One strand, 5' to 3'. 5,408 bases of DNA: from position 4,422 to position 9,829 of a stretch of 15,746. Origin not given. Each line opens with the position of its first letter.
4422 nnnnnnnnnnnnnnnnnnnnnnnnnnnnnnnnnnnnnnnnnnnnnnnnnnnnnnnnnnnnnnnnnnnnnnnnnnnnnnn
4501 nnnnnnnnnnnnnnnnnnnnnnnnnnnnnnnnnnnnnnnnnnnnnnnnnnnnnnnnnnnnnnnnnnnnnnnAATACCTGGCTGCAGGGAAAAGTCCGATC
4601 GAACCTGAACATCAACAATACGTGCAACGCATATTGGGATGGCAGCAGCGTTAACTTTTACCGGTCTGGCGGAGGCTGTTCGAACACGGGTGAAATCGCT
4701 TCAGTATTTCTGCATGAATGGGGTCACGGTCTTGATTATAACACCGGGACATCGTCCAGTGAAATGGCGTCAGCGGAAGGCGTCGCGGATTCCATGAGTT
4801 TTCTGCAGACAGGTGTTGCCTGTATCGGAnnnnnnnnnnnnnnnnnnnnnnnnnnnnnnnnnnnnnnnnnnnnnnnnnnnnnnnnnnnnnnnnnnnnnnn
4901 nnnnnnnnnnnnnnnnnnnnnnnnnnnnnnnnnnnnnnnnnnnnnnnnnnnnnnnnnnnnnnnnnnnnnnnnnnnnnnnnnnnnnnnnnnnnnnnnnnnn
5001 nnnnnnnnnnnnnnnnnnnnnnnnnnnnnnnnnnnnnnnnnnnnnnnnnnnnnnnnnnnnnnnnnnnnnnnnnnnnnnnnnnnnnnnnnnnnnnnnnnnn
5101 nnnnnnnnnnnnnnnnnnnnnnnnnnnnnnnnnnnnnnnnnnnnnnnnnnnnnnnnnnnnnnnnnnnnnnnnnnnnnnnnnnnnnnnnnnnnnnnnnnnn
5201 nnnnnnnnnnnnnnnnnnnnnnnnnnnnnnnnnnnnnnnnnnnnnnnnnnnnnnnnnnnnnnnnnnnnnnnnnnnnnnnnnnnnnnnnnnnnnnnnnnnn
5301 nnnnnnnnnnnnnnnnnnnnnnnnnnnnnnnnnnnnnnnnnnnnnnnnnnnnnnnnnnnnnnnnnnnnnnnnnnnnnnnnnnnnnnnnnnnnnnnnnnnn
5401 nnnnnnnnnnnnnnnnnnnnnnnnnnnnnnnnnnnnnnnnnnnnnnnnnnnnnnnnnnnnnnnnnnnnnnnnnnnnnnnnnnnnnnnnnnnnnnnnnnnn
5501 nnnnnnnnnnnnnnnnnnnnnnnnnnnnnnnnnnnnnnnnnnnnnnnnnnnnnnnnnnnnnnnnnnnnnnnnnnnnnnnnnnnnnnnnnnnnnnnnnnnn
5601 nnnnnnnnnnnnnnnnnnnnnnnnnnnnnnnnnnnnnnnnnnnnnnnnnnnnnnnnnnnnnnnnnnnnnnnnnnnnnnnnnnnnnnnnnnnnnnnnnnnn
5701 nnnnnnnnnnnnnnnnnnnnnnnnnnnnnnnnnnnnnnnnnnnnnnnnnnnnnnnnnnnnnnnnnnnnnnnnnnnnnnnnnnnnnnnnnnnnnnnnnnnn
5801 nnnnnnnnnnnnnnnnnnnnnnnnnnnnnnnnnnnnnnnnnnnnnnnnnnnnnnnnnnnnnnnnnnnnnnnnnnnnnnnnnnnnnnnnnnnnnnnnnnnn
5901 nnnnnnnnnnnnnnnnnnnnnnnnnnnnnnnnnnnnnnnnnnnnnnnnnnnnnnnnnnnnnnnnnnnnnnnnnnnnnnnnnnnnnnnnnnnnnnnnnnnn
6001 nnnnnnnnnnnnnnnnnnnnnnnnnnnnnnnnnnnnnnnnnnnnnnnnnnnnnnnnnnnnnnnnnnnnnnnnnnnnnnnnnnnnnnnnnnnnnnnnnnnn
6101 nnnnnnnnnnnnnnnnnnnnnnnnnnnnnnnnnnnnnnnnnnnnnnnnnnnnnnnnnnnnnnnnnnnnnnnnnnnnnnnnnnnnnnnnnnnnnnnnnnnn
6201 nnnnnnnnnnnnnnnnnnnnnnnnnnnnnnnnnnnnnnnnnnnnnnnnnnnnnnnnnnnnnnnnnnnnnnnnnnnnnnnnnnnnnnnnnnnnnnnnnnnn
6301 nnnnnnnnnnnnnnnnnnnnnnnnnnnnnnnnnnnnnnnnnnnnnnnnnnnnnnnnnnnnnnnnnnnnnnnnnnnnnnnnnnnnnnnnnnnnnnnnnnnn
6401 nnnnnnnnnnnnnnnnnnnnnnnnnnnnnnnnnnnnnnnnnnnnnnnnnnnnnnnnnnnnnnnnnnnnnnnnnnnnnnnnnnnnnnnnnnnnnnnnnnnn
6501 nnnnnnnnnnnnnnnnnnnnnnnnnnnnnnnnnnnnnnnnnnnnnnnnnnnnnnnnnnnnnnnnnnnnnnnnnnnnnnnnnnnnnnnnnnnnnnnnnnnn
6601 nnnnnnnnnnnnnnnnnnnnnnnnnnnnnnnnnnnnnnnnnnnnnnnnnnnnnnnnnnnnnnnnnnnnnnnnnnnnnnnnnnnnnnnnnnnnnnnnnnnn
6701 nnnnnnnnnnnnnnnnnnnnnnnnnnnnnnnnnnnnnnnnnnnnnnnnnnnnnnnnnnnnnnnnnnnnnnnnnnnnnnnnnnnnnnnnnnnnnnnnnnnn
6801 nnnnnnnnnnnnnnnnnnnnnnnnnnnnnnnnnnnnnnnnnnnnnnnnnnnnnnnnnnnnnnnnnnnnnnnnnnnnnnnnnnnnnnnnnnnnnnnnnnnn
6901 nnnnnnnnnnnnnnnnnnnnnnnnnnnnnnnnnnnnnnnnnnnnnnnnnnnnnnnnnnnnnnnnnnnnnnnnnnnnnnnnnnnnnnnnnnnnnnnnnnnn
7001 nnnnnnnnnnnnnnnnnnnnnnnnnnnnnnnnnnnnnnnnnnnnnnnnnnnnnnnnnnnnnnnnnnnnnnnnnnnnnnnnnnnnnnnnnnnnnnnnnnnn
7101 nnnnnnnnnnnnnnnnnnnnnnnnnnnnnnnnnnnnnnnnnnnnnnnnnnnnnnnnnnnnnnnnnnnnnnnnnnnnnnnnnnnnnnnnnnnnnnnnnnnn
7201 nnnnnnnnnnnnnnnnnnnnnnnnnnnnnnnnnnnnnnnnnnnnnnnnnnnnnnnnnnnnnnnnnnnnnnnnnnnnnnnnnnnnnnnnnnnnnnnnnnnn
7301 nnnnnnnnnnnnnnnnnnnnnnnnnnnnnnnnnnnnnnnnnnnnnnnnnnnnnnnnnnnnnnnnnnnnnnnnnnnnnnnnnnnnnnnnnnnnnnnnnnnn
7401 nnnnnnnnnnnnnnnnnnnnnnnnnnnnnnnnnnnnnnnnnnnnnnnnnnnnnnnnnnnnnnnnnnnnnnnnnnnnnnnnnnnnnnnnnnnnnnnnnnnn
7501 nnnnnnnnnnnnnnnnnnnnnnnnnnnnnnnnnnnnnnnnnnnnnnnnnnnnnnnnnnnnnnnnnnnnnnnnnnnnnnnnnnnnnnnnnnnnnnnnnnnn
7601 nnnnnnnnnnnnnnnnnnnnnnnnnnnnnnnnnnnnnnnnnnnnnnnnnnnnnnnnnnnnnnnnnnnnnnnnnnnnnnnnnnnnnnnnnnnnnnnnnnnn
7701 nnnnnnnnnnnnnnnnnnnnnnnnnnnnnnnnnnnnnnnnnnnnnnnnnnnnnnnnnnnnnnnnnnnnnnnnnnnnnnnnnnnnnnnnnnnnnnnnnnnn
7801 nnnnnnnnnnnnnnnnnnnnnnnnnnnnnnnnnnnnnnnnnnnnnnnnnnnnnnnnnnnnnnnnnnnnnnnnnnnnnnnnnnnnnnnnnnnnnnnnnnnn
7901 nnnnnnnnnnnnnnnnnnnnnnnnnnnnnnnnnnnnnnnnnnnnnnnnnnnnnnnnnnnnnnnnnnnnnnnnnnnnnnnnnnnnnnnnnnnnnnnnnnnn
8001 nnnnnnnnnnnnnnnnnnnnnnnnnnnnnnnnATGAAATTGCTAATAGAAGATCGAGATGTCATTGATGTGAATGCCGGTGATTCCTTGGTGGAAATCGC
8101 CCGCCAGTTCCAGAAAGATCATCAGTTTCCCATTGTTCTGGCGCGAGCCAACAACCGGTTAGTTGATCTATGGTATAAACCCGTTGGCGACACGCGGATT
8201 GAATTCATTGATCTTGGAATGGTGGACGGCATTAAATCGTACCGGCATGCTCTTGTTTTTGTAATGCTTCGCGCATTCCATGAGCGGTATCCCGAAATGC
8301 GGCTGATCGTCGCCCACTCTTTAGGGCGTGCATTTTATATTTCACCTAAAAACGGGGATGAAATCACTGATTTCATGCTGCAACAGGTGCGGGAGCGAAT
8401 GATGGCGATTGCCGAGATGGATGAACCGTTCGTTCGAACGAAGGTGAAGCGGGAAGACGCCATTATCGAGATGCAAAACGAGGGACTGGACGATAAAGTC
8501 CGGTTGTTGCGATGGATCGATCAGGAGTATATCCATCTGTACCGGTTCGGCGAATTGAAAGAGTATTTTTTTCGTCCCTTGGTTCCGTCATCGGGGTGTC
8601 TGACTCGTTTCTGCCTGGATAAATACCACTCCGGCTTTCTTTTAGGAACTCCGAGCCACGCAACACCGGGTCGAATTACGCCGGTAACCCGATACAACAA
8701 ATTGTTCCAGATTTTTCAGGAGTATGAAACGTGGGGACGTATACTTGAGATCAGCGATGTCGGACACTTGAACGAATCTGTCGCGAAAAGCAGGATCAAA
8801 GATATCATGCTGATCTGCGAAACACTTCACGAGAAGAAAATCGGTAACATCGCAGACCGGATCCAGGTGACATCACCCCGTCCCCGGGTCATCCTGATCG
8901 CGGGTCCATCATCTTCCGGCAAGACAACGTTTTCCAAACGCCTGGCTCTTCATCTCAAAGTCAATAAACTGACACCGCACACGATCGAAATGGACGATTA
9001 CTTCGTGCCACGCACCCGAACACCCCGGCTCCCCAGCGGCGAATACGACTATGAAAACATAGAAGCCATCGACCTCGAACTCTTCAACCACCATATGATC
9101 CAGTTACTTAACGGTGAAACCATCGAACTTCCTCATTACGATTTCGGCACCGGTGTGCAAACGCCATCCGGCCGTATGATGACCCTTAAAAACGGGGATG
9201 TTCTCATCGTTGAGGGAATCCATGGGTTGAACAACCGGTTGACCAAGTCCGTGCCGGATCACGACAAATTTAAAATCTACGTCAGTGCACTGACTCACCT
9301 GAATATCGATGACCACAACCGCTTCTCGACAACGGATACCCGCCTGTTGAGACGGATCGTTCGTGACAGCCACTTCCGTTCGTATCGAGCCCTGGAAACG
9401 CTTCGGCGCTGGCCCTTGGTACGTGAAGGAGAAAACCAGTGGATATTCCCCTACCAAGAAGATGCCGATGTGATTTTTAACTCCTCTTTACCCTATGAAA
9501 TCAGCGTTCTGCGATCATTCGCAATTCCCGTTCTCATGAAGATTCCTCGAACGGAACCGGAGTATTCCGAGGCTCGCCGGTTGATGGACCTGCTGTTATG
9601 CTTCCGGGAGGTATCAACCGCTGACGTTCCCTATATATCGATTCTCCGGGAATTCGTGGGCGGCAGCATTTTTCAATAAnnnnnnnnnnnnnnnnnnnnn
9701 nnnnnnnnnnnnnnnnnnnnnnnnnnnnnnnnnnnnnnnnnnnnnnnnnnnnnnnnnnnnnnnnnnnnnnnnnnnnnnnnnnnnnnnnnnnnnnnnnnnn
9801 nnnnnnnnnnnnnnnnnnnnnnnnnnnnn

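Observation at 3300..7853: Giant secreted thermolysin/fungalysin-like metalloprotease with an unusual eight-module architecture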

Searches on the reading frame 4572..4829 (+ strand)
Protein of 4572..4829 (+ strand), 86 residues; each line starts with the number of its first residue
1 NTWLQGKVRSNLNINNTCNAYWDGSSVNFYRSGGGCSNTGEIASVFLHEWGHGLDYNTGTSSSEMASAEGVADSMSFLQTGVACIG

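Call 79: search_solved_structures(query=A7, max_evalue=10, show_alignments=4)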
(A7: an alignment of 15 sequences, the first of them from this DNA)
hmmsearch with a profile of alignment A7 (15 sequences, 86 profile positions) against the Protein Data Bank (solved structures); distinct sequences matched with E-value up to 10: 11.
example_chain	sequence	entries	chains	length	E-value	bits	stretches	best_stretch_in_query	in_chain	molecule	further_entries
1npc_A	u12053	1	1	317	0.0049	20.3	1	18-77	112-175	NEUTRAL PROTEASE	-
1esp_A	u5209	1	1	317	0.067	16.7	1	18-77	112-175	NEUTRAL PROTEASE MUTANT E144S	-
4b52_A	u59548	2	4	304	0.1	16.1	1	18-76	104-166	BACILLOLYSIN | Gentlyase metalloprotease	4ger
1kei_A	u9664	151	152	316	0.14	15.6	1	19-78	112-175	Thermolysin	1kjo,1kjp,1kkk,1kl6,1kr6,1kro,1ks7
4m65_A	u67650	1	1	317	0.15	15.6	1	19-78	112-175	Thermolysin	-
5fxn_A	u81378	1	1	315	0.15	15.6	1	19-78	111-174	THERMOLYSIN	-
1fj3_A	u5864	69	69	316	0.15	15.6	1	19-78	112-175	THERMOLYSIN | PROTEIN (THERMOLYSIN)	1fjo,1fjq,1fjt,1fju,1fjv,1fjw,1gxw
5a3y_A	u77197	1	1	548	0.17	15.4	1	19-78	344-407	THERMOLYSIN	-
4il3_A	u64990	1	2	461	0.2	15.1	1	26-56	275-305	Ste24p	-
6xi1_AAA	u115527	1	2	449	0.22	15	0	24-79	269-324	Flagellin hook IN motif family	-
2xv7_A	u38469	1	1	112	0.96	13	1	9-40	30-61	VASCULAR ENDOTHELIAL GROWTH FACTOR D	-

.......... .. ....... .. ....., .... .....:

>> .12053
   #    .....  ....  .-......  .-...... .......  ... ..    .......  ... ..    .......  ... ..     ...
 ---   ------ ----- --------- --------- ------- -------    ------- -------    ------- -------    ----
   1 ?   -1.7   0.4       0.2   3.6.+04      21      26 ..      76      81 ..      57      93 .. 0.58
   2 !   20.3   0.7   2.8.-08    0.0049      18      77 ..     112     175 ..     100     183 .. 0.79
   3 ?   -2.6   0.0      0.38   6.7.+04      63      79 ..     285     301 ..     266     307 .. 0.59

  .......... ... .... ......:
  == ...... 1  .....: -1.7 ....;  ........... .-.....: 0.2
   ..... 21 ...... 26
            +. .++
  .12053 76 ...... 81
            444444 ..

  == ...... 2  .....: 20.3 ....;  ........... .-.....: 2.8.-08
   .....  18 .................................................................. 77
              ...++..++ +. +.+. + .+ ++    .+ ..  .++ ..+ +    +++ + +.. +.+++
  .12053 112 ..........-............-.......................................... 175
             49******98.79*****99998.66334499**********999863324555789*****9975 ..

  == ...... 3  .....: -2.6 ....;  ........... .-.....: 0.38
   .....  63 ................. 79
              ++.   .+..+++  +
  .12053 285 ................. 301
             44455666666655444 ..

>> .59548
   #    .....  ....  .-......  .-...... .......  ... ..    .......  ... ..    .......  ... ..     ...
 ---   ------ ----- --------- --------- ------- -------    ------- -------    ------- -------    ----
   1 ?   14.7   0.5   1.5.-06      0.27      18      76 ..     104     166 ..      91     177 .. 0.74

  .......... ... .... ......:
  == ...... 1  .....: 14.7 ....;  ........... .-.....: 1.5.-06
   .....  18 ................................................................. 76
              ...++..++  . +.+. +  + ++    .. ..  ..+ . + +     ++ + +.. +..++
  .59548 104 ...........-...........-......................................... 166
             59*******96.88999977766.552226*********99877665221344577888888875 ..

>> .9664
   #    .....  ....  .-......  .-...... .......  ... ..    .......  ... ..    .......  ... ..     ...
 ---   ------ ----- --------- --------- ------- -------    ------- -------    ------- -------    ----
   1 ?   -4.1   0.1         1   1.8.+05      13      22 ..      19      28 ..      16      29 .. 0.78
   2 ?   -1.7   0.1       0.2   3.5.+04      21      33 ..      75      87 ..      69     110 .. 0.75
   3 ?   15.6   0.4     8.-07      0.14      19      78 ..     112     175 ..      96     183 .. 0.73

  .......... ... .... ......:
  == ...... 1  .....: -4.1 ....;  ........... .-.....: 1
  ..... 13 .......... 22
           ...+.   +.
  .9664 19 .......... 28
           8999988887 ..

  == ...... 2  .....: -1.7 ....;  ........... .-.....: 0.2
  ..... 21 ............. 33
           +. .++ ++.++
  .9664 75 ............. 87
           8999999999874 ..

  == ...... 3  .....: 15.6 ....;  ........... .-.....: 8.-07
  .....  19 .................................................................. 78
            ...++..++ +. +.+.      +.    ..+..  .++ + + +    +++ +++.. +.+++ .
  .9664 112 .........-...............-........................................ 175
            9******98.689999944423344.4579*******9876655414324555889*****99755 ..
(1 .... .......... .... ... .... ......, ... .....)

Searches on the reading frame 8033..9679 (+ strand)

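Call 14: search_protein_families(library=pfam, proteins=[window:8033-9679:+], max_evalue=0.001)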
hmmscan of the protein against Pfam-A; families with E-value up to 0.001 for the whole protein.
window:8033-9679:+ (548 aa): 1 family
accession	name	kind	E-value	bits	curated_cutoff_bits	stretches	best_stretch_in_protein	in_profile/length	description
PF00485.24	PRK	-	1.2e-18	68.1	22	1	286-484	1-189/196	Phosphoribulokinase / Uridine kinase family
